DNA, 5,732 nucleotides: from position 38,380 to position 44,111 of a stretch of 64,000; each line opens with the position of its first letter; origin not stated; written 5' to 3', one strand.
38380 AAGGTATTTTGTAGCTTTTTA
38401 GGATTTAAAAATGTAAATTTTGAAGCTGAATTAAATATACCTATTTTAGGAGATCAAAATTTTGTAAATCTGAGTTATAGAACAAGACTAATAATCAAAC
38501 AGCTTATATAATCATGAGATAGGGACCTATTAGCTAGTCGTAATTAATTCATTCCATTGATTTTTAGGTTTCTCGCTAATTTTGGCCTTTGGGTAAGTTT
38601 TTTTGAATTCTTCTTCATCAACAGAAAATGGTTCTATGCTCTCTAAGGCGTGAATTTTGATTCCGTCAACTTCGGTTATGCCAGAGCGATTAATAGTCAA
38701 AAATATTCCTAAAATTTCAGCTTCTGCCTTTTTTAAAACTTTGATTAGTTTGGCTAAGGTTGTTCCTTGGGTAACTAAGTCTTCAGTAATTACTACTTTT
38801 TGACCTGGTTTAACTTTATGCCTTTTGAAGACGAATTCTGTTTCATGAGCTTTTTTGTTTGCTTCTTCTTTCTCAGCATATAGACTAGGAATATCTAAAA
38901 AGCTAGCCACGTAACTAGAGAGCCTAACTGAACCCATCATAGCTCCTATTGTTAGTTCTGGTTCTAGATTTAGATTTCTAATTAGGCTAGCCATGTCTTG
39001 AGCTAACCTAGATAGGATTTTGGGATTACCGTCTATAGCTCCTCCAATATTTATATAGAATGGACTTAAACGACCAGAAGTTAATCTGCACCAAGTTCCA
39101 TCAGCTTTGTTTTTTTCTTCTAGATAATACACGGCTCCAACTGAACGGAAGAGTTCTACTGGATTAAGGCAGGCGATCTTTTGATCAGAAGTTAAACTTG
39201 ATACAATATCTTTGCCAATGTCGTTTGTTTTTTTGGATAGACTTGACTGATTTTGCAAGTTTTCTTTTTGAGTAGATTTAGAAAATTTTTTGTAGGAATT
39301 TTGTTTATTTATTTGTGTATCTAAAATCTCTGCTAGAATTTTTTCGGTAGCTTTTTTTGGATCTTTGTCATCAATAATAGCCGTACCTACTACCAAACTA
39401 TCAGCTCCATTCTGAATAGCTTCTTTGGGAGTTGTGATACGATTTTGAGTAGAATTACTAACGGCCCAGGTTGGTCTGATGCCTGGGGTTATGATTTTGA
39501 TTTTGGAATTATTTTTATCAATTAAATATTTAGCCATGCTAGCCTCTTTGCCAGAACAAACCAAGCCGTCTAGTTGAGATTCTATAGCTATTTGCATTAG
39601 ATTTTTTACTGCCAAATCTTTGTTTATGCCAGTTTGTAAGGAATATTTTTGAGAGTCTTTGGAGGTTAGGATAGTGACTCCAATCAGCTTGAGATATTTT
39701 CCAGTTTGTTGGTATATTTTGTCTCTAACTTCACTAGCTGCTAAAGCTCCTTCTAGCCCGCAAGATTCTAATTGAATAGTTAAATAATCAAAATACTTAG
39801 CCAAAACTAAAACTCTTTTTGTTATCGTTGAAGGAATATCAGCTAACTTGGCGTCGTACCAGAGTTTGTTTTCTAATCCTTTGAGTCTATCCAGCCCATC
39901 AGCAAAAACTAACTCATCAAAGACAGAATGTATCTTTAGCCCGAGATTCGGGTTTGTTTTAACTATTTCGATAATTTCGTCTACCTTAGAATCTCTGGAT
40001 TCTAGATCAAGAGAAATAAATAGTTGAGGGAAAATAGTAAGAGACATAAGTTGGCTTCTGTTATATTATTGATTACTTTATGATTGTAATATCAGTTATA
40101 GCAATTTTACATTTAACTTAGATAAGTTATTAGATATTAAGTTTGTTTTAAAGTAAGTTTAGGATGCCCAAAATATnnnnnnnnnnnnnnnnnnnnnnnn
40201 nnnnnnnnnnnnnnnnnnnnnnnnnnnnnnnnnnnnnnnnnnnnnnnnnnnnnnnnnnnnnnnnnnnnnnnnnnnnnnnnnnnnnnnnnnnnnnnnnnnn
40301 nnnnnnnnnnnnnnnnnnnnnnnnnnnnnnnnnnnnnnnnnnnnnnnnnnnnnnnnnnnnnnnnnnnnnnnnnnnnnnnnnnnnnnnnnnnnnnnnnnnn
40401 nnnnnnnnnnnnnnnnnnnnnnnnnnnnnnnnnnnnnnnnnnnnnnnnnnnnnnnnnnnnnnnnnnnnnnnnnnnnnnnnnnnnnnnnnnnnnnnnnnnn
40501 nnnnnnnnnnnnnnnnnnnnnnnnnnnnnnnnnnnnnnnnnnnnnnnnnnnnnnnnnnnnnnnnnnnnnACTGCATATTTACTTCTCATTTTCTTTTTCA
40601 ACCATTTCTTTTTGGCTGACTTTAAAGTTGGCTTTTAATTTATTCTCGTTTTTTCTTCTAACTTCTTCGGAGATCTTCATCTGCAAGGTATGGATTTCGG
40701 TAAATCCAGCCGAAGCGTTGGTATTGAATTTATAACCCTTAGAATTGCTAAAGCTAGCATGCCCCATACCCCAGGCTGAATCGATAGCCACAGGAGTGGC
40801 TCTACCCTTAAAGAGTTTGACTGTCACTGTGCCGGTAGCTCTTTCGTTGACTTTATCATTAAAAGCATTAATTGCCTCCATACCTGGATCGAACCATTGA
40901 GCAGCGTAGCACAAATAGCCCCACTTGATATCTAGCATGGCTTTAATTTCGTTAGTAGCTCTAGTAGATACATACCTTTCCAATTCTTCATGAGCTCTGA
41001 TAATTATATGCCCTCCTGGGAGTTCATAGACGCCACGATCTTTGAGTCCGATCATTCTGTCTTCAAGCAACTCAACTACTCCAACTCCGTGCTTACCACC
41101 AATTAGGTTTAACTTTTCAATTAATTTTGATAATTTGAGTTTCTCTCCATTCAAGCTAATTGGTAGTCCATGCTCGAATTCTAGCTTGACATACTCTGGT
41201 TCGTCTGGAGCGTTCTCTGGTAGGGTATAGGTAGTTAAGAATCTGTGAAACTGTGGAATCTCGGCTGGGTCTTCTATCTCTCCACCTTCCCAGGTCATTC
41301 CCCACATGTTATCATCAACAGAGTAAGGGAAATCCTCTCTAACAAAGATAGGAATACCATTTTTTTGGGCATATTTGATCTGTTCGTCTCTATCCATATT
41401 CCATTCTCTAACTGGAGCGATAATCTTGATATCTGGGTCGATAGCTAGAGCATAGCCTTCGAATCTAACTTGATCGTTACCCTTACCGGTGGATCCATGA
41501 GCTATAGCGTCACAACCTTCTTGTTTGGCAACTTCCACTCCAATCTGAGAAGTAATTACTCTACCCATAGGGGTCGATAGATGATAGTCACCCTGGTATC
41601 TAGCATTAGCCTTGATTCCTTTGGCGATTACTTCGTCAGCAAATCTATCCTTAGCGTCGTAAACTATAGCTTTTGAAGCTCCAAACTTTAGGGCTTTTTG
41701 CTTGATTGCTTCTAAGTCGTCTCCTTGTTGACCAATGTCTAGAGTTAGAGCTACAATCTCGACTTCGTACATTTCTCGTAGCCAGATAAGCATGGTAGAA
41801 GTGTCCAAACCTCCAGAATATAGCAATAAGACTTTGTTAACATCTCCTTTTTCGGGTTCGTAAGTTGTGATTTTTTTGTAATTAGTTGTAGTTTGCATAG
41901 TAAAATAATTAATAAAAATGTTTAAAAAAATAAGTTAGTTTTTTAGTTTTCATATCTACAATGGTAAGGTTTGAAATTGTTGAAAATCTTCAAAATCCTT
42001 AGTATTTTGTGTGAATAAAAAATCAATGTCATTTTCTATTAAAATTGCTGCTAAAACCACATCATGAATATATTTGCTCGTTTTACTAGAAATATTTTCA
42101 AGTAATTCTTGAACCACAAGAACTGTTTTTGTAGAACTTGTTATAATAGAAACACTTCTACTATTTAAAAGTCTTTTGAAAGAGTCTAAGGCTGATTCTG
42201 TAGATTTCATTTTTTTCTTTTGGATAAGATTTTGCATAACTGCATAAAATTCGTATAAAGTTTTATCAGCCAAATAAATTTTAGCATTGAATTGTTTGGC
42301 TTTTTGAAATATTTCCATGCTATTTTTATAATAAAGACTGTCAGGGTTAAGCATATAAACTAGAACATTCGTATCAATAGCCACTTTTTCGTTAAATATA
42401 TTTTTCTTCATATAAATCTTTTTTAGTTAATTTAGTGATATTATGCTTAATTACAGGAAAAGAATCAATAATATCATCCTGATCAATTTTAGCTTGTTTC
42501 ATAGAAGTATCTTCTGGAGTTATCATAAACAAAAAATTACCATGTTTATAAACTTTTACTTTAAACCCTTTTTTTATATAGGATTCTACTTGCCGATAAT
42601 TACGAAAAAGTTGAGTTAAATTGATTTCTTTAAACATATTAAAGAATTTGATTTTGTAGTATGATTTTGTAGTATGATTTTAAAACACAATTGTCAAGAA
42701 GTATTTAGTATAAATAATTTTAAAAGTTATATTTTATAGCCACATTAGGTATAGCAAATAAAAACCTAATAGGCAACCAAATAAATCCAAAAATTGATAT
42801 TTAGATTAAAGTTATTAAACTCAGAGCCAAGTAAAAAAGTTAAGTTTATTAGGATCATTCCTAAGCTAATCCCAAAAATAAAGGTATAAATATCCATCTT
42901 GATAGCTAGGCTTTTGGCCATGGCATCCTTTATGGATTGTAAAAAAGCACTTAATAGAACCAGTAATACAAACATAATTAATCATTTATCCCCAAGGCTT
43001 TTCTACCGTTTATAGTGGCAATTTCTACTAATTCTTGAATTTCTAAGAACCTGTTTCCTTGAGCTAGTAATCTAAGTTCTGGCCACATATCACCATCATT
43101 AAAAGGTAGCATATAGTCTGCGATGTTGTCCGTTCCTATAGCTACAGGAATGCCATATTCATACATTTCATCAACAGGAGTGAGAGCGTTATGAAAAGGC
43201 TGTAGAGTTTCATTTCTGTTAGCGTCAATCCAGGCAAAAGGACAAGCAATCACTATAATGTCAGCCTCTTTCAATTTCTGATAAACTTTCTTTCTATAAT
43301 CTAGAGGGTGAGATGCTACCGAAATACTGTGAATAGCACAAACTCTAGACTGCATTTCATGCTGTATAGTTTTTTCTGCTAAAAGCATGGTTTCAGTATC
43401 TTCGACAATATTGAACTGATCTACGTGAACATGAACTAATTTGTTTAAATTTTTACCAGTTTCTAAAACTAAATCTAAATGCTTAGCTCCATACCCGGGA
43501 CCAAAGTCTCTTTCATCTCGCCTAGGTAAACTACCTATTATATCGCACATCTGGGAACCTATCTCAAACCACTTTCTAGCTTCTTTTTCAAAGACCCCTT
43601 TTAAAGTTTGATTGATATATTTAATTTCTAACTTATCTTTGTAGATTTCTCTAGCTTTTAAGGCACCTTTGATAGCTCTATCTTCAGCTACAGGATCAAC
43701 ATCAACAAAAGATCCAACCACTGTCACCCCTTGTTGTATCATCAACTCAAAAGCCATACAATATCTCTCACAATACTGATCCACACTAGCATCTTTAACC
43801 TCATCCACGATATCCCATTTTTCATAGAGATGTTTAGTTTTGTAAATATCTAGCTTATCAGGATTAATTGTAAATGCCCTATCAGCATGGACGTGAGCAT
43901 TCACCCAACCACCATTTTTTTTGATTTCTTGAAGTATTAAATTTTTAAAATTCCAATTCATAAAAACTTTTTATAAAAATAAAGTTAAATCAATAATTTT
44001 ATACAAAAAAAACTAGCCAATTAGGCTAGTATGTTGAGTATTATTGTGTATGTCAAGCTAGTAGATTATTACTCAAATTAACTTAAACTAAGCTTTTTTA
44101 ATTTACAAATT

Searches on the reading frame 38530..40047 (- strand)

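Call 19: search_protein_families(library=pfam, proteins=[window:38530-40047:-], max_evalue=0.001)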
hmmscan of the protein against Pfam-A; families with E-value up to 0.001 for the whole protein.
window:38530-40047:- (505 aa): 2 families
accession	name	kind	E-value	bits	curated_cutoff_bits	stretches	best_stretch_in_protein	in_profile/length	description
PF00215.30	OMPdecase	-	2.2e-23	83.8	27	1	7-237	1-221/221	Orotidine 5'-phosphate decarboxylase / HUMPS family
PF00156.33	Pribosyltran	-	3.1e-10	40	26.3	1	338-461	5-133/158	Phosphoribosyl transferase domain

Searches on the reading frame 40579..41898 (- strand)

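Call 19: search_protein_families(library=pfam, proteins=[window:40579-41898:-], max_evalue=0.001)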
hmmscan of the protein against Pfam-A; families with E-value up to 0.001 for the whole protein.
window:40579-41898:- (439 aa): 4 families
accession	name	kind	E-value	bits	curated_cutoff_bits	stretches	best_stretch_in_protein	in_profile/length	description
PF00764.25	Arginosuc_synth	-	8.4e-59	198.7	27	1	22-183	1-162/162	Arginosuccinate synthase N-terminal HUP domain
PF20979.2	Arginosuc_syn_C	-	1.3e-56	192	27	1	192-409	1-218/219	Arginosuccinate synthase C-terminal domain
PF06508.19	QueC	-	0.0001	22.3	22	1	22-135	1-119/210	Queuosine biosynthesis protein QueC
PF24167.1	DUF7411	-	0.00019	21.5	28.7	1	22-64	2-44/194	Family of unknown function (DUF7411)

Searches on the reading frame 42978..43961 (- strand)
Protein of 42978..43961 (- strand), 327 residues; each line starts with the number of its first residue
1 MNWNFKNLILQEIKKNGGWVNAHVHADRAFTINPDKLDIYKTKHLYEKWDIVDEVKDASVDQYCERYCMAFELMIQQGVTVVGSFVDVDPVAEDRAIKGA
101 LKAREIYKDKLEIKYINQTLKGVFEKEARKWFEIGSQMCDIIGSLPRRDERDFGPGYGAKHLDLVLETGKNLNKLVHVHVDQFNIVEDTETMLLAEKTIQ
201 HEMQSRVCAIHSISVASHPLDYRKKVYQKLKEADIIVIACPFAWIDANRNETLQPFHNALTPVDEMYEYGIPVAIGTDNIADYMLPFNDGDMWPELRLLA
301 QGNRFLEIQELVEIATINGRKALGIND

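Call 6: search_protein_families(library=pfam, proteins=[window:42978-43961:-], max_evalue=0.01)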
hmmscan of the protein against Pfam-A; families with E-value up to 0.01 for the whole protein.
window:42978-43961:- (327 aa): 2 families
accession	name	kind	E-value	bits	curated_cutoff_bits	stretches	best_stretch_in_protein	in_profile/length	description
PF01979.26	Amidohydro_1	-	5.1e-08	33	25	1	154-326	129-301/345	Amidohydrolase family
PF07969.17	Amidohydro_3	-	0.0016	18.4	29.7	1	195-327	296-428/472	Amidohydrolase family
